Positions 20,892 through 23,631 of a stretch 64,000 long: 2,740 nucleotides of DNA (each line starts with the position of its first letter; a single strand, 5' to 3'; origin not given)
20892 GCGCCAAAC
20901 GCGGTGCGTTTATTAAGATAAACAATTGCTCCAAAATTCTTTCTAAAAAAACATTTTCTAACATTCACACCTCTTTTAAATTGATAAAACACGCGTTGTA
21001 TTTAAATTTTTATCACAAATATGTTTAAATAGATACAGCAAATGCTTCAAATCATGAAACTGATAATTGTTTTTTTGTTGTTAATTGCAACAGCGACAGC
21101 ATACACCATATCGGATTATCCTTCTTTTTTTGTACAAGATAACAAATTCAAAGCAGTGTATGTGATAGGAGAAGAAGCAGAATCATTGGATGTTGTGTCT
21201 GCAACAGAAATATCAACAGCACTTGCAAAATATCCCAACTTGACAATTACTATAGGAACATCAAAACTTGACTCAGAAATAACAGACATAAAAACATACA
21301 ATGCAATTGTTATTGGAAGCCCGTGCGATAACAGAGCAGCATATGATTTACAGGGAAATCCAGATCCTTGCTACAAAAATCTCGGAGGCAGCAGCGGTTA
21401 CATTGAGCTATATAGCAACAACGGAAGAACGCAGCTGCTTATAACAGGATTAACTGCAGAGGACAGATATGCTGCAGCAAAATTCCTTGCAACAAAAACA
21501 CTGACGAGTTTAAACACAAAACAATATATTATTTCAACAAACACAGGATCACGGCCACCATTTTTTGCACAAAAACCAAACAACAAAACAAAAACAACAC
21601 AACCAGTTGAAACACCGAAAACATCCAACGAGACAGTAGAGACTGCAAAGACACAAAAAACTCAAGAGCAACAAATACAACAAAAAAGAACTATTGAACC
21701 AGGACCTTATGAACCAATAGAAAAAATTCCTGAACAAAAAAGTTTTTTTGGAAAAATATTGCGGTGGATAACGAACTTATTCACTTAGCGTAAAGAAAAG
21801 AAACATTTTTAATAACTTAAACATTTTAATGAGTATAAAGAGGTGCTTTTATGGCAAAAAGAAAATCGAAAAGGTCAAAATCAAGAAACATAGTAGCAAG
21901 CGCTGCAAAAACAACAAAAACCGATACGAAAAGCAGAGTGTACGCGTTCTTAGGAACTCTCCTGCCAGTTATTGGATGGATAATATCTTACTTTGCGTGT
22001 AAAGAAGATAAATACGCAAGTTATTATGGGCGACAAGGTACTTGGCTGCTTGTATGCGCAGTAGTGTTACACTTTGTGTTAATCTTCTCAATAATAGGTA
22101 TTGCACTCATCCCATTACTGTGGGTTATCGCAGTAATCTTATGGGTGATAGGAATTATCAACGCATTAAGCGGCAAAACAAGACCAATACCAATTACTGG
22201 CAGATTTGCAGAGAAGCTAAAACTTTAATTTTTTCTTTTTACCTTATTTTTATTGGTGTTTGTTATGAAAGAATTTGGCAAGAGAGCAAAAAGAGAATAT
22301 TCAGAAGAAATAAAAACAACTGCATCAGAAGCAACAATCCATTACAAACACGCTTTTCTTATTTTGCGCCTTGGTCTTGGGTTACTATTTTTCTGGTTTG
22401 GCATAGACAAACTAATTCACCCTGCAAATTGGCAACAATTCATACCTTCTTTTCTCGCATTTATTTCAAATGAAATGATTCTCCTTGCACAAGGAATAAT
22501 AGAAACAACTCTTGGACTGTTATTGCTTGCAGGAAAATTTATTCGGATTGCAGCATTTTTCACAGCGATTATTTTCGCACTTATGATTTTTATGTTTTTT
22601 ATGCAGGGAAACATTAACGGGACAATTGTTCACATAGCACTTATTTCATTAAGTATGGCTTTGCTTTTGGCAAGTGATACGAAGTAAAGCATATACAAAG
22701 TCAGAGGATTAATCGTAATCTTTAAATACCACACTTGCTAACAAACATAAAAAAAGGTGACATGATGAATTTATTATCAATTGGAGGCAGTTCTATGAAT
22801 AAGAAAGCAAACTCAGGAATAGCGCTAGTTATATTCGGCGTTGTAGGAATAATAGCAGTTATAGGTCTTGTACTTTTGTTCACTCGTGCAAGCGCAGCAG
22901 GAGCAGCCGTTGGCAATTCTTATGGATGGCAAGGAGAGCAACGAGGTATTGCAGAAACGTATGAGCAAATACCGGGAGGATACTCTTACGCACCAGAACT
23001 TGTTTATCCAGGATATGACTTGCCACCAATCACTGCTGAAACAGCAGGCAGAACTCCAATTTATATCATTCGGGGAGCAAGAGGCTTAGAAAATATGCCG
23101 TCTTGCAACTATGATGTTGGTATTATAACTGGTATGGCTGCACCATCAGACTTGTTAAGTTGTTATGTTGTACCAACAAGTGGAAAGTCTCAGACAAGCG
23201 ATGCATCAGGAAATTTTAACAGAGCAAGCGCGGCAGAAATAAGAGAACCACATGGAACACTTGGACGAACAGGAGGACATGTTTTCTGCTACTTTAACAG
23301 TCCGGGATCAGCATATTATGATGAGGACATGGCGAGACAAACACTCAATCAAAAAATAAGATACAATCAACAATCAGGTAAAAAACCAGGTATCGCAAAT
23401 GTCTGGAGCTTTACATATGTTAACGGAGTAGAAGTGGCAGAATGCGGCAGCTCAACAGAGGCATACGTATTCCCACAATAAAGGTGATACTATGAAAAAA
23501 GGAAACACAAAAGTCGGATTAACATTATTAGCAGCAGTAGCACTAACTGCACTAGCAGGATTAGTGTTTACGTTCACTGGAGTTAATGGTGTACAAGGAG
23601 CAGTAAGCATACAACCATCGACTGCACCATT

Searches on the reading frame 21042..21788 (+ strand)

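Call 26: search_protein_families(library=pfam, proteins=[window:21042-21788:+], max_evalue=0.001)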
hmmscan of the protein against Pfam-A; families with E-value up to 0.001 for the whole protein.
window:21042-21788:+ (248 aa): 1 family
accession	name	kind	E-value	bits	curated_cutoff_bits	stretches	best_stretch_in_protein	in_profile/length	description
PF05124.17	S_layer_C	-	1e-07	32.2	23.9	1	23-61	2-40/177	S-layer like family, outer domain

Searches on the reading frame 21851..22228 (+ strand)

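Call 26: search_protein_families(library=pfam, proteins=[window:21851-22228:+], max_evalue=0.001)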
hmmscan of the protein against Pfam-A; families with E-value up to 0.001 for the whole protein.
window:21851-22228:+ (125 aa): 1 family
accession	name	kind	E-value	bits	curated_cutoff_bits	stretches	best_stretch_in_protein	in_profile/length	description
PF09685.15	DUF4870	-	2.5e-05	24.7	25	1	32-119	19-106/107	Domain of unknown function (DUF4870)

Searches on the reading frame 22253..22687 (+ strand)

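Call 29: search_protein_families(library=pfam, proteins=[window:22253-22687:+], max_evalue=0.001)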
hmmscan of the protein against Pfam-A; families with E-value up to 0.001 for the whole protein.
window:22253-22687:+ (144 aa): 2 families
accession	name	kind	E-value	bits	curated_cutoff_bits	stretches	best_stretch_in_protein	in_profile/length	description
PF07681.17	DoxX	-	9.3e-09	36.2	23.6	1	35-115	2-83/85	DoxX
PF07291.16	MauE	-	4.9e-06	27.3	27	1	34-114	4-86/128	Methylamine utilisation protein MauE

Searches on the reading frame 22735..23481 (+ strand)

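Call 3: search_protein_families(library=pfam, proteins=[window:22735-23481:+], max_evalue=0.01)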
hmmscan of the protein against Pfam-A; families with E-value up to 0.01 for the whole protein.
window:22735-23481:+ (248 aa): 1 family
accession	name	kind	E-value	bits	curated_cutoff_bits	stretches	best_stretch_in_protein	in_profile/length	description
PF10873.13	CYYR1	-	0.0092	16.8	31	0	22-101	52-129/149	Cysteine and tyrosine-rich protein 1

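Call 19: search_protein_families(library=padloc, proteins=[window:22735-23481:+], max_evalue=0.01)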
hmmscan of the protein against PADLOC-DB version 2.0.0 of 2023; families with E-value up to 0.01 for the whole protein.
window:22735-23481:+ (248 aa): 0 families
